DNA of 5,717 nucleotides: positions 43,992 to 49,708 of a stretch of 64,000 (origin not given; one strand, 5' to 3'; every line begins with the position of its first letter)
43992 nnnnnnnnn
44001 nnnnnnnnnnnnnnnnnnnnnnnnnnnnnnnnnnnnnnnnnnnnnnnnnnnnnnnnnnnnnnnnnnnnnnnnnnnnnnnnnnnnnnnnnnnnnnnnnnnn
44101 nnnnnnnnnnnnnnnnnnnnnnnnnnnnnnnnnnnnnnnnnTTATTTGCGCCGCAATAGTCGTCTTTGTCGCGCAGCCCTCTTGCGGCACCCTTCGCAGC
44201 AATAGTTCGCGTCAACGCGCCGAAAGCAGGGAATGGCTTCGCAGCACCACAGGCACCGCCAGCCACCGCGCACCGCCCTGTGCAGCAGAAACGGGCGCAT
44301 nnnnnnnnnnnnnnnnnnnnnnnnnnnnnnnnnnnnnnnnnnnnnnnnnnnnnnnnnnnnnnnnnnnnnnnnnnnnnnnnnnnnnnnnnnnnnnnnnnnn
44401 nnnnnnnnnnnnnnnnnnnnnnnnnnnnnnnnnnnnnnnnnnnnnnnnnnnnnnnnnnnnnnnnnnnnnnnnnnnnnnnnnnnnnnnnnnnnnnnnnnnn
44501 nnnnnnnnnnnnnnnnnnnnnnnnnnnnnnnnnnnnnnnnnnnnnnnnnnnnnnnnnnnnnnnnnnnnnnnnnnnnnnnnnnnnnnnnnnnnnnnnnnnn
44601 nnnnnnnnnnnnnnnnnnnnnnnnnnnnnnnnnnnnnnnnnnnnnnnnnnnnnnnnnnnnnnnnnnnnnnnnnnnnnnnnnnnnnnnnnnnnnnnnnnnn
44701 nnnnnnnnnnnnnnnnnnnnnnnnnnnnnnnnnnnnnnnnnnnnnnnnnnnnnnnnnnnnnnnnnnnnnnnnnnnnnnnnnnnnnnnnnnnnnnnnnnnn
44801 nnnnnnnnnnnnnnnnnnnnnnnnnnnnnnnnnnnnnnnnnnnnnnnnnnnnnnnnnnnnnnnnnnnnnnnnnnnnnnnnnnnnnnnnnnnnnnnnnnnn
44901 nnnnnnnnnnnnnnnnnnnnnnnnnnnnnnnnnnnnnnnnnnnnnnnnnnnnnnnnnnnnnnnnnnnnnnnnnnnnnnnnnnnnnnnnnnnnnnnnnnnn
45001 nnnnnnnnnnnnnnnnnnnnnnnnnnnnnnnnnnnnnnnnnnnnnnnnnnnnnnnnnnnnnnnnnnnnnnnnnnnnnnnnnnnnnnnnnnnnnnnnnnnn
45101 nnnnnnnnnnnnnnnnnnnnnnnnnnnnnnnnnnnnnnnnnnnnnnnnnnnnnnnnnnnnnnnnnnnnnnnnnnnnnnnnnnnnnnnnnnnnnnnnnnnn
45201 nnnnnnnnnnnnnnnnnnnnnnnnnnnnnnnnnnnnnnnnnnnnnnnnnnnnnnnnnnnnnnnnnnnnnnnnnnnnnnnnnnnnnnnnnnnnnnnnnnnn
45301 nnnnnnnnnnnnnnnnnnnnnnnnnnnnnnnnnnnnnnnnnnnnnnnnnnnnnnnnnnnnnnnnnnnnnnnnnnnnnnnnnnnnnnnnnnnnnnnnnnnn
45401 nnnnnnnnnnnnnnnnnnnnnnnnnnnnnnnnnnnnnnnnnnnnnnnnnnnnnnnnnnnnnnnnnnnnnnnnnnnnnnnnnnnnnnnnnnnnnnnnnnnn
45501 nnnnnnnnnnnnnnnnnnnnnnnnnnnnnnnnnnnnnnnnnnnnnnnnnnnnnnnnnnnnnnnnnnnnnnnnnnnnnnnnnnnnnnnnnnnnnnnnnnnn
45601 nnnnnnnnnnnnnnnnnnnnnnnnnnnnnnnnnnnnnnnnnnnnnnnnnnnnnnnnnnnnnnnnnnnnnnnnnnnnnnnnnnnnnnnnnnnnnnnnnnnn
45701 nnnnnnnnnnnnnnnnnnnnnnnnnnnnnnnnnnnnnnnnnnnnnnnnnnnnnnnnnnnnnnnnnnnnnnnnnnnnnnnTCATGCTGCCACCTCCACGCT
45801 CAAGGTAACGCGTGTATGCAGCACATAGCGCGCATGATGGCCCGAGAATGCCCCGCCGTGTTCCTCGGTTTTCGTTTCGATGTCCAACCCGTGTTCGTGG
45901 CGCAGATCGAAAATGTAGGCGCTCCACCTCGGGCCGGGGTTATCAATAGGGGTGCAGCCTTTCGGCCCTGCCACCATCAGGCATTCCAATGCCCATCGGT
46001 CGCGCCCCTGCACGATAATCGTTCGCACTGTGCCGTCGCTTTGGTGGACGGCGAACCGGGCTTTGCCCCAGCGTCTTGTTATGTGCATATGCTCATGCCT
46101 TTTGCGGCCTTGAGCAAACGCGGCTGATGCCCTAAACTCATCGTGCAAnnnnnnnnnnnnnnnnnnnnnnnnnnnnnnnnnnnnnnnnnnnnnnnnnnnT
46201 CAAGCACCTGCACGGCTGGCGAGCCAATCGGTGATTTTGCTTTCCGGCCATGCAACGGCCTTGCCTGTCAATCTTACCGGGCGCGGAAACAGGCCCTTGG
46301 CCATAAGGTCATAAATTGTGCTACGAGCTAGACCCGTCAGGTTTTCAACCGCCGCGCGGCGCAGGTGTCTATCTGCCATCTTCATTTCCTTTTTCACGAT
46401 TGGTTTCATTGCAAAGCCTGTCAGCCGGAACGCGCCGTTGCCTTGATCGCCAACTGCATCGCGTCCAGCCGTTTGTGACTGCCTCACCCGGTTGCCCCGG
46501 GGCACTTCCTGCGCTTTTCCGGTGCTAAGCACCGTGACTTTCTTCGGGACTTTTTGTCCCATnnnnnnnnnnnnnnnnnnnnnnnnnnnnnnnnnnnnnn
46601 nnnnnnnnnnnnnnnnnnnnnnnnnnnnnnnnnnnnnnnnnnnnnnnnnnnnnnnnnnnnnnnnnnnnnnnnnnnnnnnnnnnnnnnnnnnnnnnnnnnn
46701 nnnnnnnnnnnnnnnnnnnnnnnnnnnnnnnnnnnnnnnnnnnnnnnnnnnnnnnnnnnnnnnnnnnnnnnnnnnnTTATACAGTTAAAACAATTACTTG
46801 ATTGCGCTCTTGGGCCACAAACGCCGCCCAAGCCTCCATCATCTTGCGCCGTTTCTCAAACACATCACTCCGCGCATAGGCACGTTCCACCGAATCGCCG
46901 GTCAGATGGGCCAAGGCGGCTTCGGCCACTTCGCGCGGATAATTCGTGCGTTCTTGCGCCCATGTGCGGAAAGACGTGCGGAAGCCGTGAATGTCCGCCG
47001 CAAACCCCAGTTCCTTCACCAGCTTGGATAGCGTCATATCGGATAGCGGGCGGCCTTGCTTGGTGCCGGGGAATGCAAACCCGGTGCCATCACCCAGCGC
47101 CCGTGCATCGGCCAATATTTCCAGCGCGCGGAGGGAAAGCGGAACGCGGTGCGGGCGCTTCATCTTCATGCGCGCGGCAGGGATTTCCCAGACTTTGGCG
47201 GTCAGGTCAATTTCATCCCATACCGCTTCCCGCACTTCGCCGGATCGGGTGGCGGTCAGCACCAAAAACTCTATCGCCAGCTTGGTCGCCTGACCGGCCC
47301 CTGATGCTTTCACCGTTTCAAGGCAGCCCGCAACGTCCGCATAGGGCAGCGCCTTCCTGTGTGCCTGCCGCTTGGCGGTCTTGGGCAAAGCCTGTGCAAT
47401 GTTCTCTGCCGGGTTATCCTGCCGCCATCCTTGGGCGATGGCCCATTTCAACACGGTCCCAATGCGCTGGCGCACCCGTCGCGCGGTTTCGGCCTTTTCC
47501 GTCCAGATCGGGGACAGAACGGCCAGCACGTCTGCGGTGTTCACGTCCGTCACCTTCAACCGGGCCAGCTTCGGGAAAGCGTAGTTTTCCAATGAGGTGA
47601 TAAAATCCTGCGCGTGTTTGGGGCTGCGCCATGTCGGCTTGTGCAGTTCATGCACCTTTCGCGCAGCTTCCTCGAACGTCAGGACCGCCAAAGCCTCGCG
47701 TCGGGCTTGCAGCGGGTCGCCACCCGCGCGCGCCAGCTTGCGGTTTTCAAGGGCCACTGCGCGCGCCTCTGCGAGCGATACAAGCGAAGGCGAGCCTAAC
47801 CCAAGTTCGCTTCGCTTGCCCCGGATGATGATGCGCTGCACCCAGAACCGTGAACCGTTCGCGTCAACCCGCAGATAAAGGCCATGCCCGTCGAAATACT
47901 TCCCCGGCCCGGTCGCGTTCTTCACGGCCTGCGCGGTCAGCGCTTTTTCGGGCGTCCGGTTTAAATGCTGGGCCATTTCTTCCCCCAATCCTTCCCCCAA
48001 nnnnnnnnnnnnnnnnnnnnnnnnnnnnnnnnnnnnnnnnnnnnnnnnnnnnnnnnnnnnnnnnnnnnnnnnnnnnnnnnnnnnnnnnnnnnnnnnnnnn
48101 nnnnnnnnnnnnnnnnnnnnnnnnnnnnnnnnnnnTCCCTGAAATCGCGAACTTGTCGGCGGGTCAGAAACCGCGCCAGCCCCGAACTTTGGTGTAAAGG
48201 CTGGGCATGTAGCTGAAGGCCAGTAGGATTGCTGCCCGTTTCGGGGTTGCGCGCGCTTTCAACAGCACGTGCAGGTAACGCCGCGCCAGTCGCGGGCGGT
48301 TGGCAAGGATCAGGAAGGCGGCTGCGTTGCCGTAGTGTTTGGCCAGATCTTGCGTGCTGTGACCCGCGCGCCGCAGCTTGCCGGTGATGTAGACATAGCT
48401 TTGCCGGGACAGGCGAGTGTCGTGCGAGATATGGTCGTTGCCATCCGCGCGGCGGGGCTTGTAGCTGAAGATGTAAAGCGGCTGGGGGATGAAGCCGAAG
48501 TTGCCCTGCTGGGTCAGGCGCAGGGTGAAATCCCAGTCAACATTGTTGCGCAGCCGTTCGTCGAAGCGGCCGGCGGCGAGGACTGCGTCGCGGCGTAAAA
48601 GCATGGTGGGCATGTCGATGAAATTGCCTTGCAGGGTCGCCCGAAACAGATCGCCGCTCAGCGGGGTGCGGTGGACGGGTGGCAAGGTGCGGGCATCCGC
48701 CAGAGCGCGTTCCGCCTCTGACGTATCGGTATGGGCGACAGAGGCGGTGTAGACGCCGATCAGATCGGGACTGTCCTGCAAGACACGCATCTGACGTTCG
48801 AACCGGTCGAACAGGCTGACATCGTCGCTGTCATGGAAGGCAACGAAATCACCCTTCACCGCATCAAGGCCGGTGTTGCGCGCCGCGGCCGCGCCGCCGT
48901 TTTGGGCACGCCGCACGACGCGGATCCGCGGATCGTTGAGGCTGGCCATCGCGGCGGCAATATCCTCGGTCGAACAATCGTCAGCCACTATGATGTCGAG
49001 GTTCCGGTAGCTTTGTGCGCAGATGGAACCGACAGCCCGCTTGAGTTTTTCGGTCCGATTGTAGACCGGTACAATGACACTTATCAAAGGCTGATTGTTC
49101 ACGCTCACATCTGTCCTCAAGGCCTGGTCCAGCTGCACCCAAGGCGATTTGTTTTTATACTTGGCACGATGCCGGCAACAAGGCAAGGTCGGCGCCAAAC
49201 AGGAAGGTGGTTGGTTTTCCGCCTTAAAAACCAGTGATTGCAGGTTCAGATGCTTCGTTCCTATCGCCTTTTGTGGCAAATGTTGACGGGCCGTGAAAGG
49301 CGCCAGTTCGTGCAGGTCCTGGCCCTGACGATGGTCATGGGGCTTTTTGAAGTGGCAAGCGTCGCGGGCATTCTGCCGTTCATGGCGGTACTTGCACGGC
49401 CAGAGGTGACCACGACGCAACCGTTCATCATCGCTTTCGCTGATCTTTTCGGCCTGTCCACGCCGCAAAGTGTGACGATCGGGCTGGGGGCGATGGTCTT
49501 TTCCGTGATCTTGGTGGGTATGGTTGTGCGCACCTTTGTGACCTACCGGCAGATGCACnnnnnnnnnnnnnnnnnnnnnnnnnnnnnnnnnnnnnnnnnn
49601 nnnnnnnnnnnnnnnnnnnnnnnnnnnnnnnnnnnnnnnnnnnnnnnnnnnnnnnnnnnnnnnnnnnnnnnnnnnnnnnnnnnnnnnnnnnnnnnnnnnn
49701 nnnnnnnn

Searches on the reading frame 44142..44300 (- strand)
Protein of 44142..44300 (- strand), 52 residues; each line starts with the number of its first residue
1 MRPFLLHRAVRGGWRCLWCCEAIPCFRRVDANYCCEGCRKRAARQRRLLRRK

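Call 51: search_protein_families(library=phrogs, proteins=[window:44142-44300:-], max_evalue=0.01)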
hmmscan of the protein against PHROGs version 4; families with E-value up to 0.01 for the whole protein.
window:44142-44300:- (52 aa): 0 families

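Call 72: search_protein_families(library=pfam, proteins=[window:44142-44300:-], max_evalue=0.05)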
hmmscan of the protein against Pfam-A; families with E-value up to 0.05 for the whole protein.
window:44142-44300:- (52 aa): 1 family
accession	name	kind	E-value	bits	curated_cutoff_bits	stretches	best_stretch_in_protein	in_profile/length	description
PF01035.26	DNA_binding_1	-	0.019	15.2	27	1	8-50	35-77/81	6-O-methylguanine DNA methyltransferase, DNA binding domain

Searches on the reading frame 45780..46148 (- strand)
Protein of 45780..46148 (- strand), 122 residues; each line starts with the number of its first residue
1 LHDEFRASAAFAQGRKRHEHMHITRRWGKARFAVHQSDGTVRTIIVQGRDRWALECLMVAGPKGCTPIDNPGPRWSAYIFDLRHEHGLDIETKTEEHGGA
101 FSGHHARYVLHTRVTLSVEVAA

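Call 7: search_protein_families(library=pfam, proteins=[window:45780-46148:-], max_evalue=0.01)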
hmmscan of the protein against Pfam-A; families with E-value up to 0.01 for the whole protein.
window:45780-46148:- (122 aa): 1 family
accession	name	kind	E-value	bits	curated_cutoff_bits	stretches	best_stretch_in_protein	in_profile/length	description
PF22324.2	HTH_91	-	2.7e-37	126.8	27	1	43-117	1-74/77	Winged helix domain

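Call 17: find_related_loci(query=window:45780-46088:-, collection=genome_contigs, flank=6000)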
Query window:45780-46088:- (102 aa) in genome_contigs; peptide patterns used: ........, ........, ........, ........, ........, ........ (x = any residue, [..] = any of these).
99 stretches matched a pattern; 24 encode a relative of the query (tblastn E <= 1e-3); 24 distinct loci.
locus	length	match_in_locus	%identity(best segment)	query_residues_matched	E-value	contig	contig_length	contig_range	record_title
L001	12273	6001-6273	55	4-95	8e-34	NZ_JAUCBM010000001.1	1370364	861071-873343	Pseudochrobactrum kiredjianiae strain CCUG 49584 Scaffold1_1, whole genome shotgun sequence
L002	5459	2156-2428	55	4-95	5e-33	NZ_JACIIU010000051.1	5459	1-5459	Paenochrobactrum gallinarii strain DSM 22336 Ga0373297_51, whole genome shotgun sequence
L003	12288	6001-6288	54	7-102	2e-32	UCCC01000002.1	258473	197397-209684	Rhizobiales bacterium isolate AFS063751 genome assembly, contig: contig_2, whole genome shotgun sequence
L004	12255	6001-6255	63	12-97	6e-31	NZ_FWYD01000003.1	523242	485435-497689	Primorskyibacter flagellatus strain CGMCC 1.12644, whole genome shotgun sequence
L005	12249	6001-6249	63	12-95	1e-30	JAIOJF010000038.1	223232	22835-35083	MAG: Rhodobacteraceae bacterium isolate MAG_49 contig_197557, whole genome shotgun sequence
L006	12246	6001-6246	64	12-94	4e-30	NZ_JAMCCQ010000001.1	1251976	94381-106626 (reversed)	Marivita sp. GX14005 1, whole genome shotgun sequence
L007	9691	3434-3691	60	8-94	3e-29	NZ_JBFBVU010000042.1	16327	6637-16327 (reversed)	Meridianimarinicoccus marinus strain DFM31 NODE_42_length_16327_cov_151.566462, whole genome shotgun sequence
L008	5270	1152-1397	61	12-94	6e-29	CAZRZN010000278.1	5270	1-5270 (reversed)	MAG TPA_asm: uncultured Rhodobacterales bacterium isolate binchicken_co13_427 genome assembly, contig: NODE_27123_length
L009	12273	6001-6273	53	5-96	3e-27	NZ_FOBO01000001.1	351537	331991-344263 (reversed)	Roseovarius tolerans strain DSM 11457, whole genome shotgun sequence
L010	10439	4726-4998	53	5-96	3e-27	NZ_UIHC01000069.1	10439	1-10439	Roseinatronobacter ekhonensis strain CECT 7235, whole genome shotgun sequence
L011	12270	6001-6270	52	12-101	6e-27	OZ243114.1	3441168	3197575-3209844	MAG: Henriciella sp. isolate 190fcf66-4c39-45b6-a100-7080f955c618 genome assembly, chromosome: 1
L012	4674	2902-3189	49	5-101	8e-27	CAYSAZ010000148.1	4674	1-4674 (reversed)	MAG TPA_asm: uncultured Rhodobacterales bacterium isolate binchicken_co67_139 genome assembly, contig: NODE_22877_length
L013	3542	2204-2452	58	12-96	4e-26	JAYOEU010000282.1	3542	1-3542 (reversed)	MAG: Alphaproteobacteria bacterium isolate 139552_S154_metabat_bins_2.tsv.004_sub NODE_26670_length_3542_cov_5.645254, w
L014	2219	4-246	61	23-102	1e-25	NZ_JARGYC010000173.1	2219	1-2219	Psychromarinibacter sediminicola strain C21-152 scaffold_173_length=2220, whole genome shotgun sequence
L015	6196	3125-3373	56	12-95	2e-25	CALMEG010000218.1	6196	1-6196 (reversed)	MAG TPA_asm: uncultured Rhodobacteraceae bacterium isolate SRR2107182_bin.32_CONCOCT_v1.1_MAG genome assembly, contig: E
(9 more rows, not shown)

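Call 51: search_protein_families(library=phrogs, proteins=[window:45780-46088:-], max_evalue=0.01)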
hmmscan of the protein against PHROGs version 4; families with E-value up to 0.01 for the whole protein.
window:45780-46088:- (102 aa): 1 family
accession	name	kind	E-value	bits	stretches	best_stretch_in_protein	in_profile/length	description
phrog_25676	-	unknown function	1.6e-18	67.8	1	22-99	24-100/106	-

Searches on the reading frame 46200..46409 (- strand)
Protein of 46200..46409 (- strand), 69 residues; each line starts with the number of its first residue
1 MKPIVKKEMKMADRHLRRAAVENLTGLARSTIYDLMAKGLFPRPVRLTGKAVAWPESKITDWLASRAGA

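Call 48: search_solved_structures(query=window:46200-46409:-, max_evalue=0.1, show_alignments=2)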
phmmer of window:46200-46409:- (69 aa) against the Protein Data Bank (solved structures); distinct sequences matched with E-value up to 0.1: 1.
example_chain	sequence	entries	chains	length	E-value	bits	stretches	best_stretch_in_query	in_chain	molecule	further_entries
8c3t_A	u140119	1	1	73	1.3e-06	32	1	20-67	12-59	AlpA family phage regulatory protein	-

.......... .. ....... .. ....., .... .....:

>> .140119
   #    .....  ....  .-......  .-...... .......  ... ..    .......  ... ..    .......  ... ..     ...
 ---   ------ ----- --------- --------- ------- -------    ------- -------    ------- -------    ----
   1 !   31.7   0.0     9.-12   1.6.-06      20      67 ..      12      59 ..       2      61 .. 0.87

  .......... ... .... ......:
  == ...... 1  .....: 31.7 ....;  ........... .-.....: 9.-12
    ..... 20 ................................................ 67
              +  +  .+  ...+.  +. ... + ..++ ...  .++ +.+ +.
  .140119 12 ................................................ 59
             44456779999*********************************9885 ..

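Call 51: search_protein_families(library=phrogs, proteins=[window:46200-46409:-], max_evalue=0.01)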
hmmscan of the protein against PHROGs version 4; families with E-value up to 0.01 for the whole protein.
window:46200-46409:- (69 aa): 4 families
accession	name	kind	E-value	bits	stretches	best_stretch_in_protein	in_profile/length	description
phrog_2790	-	integration and excision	7.2e-15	55.8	1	2-64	15-77/100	excisionase and transcriptional regulator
phrog_66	-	integration and excision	4.1e-10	40.9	1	6-67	84-144/412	excisionase and transcriptional regulator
phrog_597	-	DNA, RNA and nucleotide metabolism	5.1e-09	37.4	1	5-68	102-166/200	DNA binding protein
phrog_15534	-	DNA, RNA and nucleotide metabolism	0.0025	19.3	1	6-64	34-89/93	HTH DNA binding protein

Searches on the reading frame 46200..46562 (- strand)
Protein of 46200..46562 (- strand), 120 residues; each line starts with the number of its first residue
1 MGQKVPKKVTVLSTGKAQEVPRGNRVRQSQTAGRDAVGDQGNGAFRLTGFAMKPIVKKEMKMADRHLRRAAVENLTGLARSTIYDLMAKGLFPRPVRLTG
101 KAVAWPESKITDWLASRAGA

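Call 7: search_protein_families(library=pfam, proteins=[window:46200-46562:-], max_evalue=0.01)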
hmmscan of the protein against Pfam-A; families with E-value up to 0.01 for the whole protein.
window:46200-46562:- (120 aa): 2 families
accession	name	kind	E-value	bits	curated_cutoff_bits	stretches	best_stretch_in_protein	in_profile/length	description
PF05930.18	Phage_AlpA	-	5.9e-18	64.9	21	1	65-114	2-51/51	Prophage CP4-57 regulatory protein (AlpA)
PF12728.13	HTH_17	-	0.0016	19.1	27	1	74-117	9-50/51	Helix-turn-helix domain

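Call 27: find_homologous_proteins(query=window:46200-46562:-, max_evalue=0.001)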
Query window:46200-46562:- (120 aa): 63 proteins with E <= 0.001 among 125 candidates.
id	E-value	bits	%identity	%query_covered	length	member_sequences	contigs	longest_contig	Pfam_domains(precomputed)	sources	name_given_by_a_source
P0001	2.5e-23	101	74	57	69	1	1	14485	PF05930.19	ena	-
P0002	3.0e-23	101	82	50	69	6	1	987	PF05930.19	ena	-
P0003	6.6e-23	99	81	49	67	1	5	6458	PF12728.14,PF05930.19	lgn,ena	-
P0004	6.8e-23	99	79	52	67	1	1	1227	PF12728.14,PF05930.19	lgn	-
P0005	6.8e-23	99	77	53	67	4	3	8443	PF12728.14,PF05930.19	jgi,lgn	jgi:prophage regulatory protein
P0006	1.5e-22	98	81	49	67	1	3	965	PF12728.14,PF05930.19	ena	-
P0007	1.8e-22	98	80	49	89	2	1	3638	PF05930.19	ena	-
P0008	2.2e-22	98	70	55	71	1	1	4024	PF12728.14,PF05930.19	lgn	-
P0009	3.4e-22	97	80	49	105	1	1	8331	PF12728.14,PF05930.19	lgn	-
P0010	3.5e-22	97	84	47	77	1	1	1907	PF12728.14,PF05930.19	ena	-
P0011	4.2e-22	97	74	53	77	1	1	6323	PF12728.14,PF05930.19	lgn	-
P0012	4.4e-22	97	81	49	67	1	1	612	PF12728.14,PF05930.19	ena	-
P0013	8.8e-22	96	80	47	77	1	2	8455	PF12728.14,PF05930.19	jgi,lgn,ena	jgi:prophage regulatory protein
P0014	8.8e-22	96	76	49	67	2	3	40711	PF12728.14,PF05930.19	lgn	-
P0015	9.5e-22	96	82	47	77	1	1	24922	PF12728.14,PF05930.19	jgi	jgi:prophage regulatory protein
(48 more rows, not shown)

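Call 28: find_encoding_contigs(protein=P0001, flank=4000, max_places=3)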
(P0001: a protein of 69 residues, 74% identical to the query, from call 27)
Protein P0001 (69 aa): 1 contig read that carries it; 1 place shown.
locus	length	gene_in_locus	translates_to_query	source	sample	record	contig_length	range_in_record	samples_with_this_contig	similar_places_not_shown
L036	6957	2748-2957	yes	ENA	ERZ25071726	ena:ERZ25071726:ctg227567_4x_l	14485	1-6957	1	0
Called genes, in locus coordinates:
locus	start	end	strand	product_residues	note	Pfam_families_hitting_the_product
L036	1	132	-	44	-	?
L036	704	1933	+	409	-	PF13356:Arm-DNA-bind_3, PF22022:Phage_int_M, PF00589:Phage_integrase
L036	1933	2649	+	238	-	-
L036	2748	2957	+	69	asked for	PF05930:Phage_AlpA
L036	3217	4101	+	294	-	PF23639:DUF7146, PF13155:Toprim_2 (weak), PF13362:Toprim_3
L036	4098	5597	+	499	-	PF13148:DUF3987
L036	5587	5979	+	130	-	-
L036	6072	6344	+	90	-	-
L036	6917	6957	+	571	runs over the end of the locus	PF01555:N6_N4_Mtase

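Call 29: find_encoding_contigs(protein=P0005, flank=4000, max_places=3)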
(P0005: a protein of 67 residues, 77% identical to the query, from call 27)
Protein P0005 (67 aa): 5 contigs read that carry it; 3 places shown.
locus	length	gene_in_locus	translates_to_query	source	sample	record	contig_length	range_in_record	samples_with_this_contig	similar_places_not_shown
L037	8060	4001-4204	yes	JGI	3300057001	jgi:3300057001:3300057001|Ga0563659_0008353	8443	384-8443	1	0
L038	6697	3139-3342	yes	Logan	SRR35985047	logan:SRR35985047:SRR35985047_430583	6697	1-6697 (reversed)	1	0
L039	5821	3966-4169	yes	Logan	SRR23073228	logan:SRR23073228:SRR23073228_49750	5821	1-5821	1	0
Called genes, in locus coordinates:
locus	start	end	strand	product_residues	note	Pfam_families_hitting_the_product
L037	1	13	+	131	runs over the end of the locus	?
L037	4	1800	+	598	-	PF00239:Resolvase, PF07508:Recombinase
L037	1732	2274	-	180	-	-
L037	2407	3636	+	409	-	PF13356:Arm-DNA-bind_3, PF22022:Phage_int_M, PF00589:Phage_integrase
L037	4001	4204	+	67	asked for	PF05930:Phage_AlpA, PF12728:HTH_17 (weak)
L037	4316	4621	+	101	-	PF22324:HTH_91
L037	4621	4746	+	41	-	-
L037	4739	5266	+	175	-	PF13730:HTH_36 (weak)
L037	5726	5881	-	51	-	-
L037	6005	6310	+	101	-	-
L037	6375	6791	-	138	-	PF22091:DUF6941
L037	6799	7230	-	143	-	-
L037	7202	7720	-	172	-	-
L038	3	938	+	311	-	?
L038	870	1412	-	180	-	-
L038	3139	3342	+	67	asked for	PF05930:Phage_AlpA, PF12728:HTH_17 (weak)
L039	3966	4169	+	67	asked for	PF05930:Phage_AlpA, PF12728:HTH_17 (weak)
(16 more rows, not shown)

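Call 30: find_encoding_contigs(protein=P0009, flank=4000, max_places=3)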
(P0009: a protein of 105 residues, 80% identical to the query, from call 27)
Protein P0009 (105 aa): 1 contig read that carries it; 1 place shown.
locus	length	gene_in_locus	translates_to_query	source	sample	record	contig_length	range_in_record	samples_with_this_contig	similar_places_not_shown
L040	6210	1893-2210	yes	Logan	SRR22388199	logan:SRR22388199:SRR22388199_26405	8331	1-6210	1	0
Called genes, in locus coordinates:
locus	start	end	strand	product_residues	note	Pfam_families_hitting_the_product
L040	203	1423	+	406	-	PF13356:Arm-DNA-bind_3, PF22022:Phage_int_M, PF00589:Phage_integrase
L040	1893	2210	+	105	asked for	PF05930:Phage_AlpA, PF12728:HTH_17 (weak)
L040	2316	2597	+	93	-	-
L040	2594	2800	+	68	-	PF02229:PC4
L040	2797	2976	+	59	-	-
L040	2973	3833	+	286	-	PF23639:DUF7146, PF13155:Toprim_2 (weak), PF13362:Toprim_3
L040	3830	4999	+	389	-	PF13481:AAA_25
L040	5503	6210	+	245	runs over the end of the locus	PF01381:HTH_3 (faint), PF13560:HTH_31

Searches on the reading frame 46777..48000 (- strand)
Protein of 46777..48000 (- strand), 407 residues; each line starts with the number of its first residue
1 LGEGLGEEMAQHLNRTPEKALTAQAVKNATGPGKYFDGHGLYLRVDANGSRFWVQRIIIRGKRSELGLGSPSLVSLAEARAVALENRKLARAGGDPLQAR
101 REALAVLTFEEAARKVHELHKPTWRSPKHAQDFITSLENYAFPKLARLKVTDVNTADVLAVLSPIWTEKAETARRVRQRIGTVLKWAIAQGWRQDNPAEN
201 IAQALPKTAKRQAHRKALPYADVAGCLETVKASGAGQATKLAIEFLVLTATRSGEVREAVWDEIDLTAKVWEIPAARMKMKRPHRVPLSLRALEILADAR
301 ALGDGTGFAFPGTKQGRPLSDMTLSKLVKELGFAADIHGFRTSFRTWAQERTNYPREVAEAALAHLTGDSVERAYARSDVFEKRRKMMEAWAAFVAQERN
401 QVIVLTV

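Call 7: search_protein_families(library=pfam, proteins=[window:46777-48000:-], max_evalue=0.01)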
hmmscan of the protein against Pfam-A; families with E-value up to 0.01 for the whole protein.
window:46777-48000:- (407 aa): 3 families
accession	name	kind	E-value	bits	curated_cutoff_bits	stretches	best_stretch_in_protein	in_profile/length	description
PF22022.2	Phage_int_M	-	3.6e-31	107.7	27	1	109-203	1-95/96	Phage integrase central domain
PF13356.12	Arm-DNA-bind_3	-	2.1e-19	69.8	27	1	21-103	1-83/83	Arm DNA-binding domain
PF00589.27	Phage_integrase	-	1.4e-14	54.7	27.1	1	228-379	13-169/172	Phage integrase family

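Call 51: search_protein_families(library=phrogs, proteins=[window:46777-48000:-], max_evalue=0.01)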
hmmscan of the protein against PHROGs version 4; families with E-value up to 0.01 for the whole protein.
window:46777-48000:- (407 aa): 8 families
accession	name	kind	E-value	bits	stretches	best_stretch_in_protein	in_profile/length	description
phrog_1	-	integration and excision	4.9e-53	182.3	1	18-398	90-454/611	integrase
phrog_216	-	integration and excision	5.9e-24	85.7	1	170-396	12-245/301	integrase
phrog_4710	-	unknown function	1.8e-20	74.4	1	108-284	26-200/211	-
phrog_3423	-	unknown function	3.3e-15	57.4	1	24-160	14-155/157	-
phrog_24775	-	unknown function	7.1e-07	30.3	1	337-397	30-88/101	-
phrog_14880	-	unknown function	1.4e-06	29.1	1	355-394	12-51/57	-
phrog_37801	-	unknown function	1.5e-05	26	1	353-396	26-69/73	-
phrog_7244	-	integration and excision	0.00012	22.4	1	147-265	112-225/263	integrase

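Call 66: find_related_loci(query=window:46777-48000:-, collection=metagenome_contigs, flank=2500)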
Query window:46777-48000:- (407 aa) in metagenome_contigs; peptide patterns used: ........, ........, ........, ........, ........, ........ (x = any residue, [..] = any of these).
421 stretches matched a pattern; 354 encode a relative of the query (tblastn E <= 1e-3); the best 80 are kept; 80 distinct loci.
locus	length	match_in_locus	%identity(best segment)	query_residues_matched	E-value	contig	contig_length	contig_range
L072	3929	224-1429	78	1-402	0e+0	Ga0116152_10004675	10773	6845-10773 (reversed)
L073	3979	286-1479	77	1-398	0e+0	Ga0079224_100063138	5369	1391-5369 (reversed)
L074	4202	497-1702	75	2-403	0e+0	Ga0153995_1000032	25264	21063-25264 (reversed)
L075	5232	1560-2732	77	2-392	0e+0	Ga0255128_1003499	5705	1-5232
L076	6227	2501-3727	72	1-407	0e+0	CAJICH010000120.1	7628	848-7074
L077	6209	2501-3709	74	2-404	0e+0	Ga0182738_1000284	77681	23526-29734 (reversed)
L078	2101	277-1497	71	6-405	0e+0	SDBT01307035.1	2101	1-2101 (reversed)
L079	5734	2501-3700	71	9-406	0e+0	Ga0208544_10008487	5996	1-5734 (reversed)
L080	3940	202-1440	68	1-403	0e+0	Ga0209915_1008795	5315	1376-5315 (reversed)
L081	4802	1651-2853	68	5-399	0e+0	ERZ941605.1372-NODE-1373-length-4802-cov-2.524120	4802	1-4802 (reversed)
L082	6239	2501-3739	68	1-403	0e+0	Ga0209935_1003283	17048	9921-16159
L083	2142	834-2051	68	2-405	0e+0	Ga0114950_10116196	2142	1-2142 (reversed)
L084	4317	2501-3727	69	1-406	0e+0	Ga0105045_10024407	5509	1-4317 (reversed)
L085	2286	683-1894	68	1-403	0e+0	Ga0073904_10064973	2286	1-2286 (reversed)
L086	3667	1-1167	71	20-406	0e+0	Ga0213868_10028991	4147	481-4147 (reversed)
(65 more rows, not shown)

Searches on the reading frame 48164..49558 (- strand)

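Call 7: search_protein_families(library=pfam, proteins=[window:48164-49558:-], max_evalue=0.01)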
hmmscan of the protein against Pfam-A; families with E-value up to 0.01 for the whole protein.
window:48164-49558:- (464 aa): 3 families
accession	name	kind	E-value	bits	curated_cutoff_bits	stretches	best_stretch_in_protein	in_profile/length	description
PF00535.33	Glycos_transf_2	-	3.4e-31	108.9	23.3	1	160-282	1-125/168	Glycosyl transferase family 2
PF13641.12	Glyco_tranf_2_3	-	9.1e-16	59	27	1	157-352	2-198/230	Glycosyltransferase like family 2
PF10111.15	Glyco_tranf_2_2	-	3.3e-15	56.8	27.3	1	160-352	1-203/276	Glycosyltransferase like family 2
